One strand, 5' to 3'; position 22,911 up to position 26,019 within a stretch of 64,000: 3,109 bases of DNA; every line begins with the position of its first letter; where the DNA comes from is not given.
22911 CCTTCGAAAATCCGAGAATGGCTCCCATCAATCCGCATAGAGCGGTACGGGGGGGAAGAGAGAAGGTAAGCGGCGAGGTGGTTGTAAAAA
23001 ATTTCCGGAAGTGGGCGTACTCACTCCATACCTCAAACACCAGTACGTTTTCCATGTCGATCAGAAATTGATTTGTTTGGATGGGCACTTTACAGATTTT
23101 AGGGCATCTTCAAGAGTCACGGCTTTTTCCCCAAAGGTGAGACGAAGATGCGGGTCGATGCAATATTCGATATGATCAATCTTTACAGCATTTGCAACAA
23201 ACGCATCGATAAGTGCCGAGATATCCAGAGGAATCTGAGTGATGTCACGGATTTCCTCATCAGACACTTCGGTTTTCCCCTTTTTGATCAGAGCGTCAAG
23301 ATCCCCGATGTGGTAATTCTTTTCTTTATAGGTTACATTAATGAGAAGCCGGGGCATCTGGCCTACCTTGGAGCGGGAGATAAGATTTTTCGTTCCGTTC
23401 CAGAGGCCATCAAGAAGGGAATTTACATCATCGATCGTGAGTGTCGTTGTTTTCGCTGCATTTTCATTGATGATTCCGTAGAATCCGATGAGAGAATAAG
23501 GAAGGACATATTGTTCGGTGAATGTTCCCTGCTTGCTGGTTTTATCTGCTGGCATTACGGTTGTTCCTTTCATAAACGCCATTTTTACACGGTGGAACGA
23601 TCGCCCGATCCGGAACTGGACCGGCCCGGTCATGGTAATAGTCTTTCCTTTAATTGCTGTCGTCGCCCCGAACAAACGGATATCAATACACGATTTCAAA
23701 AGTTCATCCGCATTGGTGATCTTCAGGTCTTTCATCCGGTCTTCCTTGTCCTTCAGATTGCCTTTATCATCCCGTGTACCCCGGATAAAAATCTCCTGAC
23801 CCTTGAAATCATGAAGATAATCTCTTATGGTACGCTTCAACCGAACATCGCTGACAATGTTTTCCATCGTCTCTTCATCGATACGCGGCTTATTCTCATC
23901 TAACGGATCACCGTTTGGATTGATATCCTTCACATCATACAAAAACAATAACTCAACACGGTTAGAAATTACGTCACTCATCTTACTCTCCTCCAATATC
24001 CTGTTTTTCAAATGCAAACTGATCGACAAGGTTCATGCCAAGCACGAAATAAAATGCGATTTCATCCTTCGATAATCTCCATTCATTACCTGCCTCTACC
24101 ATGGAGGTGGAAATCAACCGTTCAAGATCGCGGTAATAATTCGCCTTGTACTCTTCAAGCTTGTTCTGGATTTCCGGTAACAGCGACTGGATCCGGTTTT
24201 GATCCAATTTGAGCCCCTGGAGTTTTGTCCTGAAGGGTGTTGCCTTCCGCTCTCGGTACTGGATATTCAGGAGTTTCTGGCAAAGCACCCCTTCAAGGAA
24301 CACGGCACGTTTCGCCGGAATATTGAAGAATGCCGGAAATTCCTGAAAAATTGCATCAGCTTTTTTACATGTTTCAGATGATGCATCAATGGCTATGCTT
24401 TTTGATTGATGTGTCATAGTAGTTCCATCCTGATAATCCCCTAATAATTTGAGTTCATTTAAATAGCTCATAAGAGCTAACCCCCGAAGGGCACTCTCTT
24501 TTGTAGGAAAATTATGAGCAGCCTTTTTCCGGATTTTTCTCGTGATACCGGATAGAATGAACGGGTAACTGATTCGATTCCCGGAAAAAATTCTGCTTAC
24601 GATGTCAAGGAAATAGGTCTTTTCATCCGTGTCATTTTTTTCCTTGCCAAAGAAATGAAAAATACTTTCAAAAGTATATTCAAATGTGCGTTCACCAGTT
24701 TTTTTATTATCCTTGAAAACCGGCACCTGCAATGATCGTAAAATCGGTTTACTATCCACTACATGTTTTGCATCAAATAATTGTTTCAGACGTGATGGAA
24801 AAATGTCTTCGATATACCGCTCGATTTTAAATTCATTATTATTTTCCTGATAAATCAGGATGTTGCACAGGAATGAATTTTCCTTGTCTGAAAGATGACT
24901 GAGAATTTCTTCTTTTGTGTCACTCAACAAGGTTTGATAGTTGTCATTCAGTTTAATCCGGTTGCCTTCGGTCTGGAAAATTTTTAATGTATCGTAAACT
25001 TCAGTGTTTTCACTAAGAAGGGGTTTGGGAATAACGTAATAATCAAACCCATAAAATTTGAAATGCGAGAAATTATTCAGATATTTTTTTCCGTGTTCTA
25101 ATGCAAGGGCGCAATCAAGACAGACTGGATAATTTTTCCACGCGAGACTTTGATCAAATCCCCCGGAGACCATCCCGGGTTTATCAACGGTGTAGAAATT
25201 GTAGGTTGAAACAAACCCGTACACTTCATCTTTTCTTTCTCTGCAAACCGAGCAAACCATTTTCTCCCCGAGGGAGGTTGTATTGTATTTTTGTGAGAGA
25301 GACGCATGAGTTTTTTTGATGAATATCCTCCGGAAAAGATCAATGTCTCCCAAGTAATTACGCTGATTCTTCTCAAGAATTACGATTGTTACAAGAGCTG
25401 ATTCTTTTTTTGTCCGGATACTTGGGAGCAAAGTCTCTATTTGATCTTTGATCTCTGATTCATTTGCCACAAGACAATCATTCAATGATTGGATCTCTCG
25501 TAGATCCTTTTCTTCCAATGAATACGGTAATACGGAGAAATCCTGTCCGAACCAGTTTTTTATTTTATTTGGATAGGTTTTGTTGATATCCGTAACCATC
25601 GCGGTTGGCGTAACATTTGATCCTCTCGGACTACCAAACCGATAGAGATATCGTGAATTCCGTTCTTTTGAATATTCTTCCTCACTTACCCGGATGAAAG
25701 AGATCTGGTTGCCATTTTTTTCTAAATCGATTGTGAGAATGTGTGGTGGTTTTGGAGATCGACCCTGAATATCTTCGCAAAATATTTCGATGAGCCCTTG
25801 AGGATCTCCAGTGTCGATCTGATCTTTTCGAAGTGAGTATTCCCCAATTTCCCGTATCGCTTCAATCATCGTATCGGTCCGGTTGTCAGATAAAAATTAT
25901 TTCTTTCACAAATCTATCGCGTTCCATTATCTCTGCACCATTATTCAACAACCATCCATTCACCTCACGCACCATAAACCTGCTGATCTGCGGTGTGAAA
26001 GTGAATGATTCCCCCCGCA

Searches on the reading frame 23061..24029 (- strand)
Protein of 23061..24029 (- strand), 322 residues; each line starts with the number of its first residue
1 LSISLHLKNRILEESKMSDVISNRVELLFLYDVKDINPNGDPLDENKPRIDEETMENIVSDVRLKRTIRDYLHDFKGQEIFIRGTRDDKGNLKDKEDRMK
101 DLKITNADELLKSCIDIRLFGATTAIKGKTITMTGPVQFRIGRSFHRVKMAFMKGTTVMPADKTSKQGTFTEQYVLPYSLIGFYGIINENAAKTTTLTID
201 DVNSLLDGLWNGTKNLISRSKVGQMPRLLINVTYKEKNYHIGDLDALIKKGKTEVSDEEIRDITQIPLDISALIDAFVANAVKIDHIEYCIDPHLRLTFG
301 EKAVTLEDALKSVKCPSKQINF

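Call 70: search_protein_families(library=pfam, proteins=[window:23061-24029:-], max_evalue=0.01)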
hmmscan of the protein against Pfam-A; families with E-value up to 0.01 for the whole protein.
window:23061-24029:- (322 aa): 1 family
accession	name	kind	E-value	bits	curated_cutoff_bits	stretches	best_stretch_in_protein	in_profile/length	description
PF05107.17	Cas_Cas7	-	1.1e-62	212.3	33.2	1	23-269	1-247/249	CRISPR-associated protein Cas7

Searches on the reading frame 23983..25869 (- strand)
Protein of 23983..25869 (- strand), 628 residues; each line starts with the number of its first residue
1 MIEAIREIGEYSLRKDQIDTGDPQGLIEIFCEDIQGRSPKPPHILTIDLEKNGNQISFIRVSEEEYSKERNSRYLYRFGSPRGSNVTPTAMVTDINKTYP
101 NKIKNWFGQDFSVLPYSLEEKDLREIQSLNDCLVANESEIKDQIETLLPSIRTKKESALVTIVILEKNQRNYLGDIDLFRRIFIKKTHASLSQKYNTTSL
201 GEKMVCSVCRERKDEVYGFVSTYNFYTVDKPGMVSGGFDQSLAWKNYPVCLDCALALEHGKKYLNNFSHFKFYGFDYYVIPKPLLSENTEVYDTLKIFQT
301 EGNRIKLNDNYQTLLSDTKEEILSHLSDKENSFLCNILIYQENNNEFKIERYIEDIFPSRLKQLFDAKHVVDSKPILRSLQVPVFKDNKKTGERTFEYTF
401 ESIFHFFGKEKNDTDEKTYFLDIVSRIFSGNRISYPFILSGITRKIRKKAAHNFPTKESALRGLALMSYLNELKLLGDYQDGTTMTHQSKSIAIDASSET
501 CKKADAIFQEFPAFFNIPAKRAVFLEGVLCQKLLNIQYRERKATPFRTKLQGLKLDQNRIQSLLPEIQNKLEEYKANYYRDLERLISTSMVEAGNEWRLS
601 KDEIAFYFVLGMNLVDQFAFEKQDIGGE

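Call 70: search_protein_families(library=pfam, proteins=[window:23983-25869:-], max_evalue=0.01)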
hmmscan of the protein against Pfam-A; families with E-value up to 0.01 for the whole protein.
window:23983-25869:- (628 aa): 1 family
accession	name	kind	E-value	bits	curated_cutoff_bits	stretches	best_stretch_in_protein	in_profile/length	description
PF09484.15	Cas_TM1802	-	7.8e-153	510.9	25.1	1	1-614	1-601/602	CRISPR-associated protein TM1802 (cas_TM1802)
